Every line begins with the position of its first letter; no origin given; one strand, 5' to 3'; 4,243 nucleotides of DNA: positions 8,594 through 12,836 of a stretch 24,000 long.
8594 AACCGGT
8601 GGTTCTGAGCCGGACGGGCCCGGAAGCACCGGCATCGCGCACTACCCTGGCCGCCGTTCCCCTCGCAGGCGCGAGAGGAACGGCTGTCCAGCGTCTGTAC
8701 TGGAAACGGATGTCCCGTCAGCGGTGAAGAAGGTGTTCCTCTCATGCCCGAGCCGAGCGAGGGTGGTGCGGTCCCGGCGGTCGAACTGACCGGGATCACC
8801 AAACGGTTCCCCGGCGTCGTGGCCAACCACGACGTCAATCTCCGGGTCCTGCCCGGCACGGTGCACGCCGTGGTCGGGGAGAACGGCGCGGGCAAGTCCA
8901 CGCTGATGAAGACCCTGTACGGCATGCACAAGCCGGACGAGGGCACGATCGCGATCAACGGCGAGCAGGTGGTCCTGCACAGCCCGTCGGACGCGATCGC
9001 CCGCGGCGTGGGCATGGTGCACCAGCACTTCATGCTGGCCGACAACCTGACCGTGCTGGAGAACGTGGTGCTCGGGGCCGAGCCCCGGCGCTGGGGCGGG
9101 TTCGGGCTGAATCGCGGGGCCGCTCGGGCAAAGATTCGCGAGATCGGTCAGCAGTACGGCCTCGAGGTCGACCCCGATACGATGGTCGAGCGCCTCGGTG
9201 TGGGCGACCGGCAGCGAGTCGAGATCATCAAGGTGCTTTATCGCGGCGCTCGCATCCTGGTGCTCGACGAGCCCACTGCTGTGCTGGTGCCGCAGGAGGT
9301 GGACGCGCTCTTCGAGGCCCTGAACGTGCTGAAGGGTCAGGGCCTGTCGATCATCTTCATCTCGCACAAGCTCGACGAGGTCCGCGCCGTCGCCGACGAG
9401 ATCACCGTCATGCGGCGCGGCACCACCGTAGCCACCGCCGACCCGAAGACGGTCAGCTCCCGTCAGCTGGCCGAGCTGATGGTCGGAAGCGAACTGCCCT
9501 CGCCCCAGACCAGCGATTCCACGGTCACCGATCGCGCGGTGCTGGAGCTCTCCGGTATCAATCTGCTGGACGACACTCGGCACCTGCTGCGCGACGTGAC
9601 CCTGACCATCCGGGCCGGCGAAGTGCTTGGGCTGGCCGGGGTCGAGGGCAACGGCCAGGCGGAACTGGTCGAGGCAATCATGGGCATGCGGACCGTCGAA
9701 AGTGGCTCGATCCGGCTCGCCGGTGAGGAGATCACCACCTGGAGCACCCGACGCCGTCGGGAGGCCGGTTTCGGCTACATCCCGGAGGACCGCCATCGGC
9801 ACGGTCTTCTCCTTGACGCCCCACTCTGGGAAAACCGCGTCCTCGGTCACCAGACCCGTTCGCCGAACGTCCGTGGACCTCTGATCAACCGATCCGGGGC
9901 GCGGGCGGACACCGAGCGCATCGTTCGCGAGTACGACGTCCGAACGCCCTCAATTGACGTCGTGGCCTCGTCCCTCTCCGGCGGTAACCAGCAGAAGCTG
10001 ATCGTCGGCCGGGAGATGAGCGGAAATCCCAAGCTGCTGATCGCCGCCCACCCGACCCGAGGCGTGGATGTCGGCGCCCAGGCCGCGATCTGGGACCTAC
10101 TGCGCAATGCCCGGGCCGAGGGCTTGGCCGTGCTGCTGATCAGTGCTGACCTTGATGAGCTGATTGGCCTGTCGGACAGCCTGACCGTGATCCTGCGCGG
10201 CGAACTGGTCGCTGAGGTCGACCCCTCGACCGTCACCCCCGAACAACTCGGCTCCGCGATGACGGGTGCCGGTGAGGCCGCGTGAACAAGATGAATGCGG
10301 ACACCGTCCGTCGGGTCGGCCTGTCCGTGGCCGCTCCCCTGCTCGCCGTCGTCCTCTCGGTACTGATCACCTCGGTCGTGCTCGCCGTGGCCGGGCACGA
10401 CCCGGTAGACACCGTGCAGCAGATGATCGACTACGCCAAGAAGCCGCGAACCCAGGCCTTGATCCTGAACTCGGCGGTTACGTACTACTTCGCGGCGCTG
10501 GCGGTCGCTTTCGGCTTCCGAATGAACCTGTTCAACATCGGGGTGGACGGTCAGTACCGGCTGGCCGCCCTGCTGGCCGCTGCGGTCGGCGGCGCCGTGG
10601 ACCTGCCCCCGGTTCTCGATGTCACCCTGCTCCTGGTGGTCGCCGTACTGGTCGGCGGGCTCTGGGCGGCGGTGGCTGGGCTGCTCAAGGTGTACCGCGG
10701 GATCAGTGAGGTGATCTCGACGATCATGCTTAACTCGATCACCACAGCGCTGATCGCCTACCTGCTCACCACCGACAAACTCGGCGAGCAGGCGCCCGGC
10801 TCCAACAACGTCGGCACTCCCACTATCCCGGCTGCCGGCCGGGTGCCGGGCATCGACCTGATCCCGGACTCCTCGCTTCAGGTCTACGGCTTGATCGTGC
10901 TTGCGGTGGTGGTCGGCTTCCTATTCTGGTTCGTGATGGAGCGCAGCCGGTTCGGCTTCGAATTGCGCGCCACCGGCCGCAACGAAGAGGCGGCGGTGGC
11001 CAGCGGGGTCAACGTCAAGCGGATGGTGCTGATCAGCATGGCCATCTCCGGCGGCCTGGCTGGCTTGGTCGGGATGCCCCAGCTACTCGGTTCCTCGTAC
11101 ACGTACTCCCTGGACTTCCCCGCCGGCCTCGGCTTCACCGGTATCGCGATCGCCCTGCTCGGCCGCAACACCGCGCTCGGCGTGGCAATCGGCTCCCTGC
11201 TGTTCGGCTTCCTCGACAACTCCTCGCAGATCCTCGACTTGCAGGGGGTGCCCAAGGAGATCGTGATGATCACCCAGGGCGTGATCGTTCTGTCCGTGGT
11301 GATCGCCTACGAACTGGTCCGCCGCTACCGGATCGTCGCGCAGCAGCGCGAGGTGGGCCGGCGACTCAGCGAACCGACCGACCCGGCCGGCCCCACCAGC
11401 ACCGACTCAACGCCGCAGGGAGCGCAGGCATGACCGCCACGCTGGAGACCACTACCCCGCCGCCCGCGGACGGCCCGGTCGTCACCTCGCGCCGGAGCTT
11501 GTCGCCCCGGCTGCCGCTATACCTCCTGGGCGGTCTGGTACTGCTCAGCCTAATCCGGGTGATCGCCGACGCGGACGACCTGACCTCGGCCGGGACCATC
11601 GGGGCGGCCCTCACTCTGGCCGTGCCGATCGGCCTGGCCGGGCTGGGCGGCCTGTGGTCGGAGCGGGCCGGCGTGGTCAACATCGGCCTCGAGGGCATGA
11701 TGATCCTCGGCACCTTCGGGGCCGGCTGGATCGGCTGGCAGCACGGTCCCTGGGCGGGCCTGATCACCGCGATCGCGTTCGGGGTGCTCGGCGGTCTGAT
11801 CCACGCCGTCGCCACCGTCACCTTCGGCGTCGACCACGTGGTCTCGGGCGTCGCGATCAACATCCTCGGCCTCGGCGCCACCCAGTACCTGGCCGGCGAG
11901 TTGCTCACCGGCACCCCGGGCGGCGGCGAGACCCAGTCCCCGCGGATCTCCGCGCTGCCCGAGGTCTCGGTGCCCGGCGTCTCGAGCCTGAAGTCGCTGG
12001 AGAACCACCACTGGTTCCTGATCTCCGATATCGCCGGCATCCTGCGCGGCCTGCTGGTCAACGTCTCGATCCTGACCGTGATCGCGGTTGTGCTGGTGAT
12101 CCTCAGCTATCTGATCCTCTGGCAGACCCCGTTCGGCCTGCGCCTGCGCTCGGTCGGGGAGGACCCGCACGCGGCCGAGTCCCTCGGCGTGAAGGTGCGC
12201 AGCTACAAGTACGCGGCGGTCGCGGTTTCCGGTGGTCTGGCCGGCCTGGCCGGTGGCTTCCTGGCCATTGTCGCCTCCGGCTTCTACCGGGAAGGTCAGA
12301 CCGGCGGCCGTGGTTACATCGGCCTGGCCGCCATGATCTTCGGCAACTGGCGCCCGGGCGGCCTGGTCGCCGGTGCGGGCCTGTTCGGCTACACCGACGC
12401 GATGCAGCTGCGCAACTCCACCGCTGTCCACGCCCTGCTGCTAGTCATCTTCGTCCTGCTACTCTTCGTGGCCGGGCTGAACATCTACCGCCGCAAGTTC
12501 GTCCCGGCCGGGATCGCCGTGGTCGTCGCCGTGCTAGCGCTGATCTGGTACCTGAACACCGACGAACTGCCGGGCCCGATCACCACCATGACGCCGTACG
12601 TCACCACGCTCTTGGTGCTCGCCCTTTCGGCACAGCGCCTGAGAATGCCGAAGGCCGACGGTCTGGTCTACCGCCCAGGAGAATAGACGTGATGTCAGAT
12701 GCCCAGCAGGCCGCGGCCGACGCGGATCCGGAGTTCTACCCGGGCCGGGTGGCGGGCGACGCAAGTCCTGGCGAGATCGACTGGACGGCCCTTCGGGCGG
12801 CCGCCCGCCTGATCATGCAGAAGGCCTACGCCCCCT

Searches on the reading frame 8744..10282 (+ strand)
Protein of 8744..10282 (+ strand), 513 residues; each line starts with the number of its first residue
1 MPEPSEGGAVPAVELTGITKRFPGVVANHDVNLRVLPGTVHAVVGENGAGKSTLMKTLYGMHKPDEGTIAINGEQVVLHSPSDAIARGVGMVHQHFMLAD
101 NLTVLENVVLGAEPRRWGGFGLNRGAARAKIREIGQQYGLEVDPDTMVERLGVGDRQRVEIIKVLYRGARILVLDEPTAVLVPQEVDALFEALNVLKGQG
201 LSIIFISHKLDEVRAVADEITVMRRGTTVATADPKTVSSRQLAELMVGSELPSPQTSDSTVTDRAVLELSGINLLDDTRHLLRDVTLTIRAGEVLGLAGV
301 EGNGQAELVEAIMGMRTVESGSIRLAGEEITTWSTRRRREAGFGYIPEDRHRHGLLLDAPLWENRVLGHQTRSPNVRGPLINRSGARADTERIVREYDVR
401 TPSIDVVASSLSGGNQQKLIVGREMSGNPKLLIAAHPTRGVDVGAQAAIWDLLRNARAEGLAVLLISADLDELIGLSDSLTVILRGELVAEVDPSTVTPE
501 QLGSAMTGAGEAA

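Call 21: find_encoding_contigs(protein=window:8744-10282:+, flank=1000, max_places=3)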
Protein window:8744-10282:+ (513 aa): 1 contig read that carries it; 1 place shown.
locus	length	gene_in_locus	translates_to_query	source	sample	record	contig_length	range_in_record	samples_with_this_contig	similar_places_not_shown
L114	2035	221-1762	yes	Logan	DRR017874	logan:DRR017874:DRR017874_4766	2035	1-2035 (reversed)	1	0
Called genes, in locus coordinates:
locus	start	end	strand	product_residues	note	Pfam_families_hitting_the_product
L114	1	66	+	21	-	?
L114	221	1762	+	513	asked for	PF00005:ABC_tran, PF13304:AAA_21 (faint), PF00005:ABC_tran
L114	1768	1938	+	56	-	-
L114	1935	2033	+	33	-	?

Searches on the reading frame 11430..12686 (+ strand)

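Call 22: search_protein_families(library=pfam, proteins=[window:11430-12686:+])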
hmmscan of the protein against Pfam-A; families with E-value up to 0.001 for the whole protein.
window:11430-12686:+ (418 aa): 1 family
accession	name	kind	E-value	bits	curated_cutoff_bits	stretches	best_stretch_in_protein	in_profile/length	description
PF02653.21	BPD_transp_2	-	1.6e-36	126.2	26.8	1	59-347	4-268/269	Branched-chain amino acid transport system / permease component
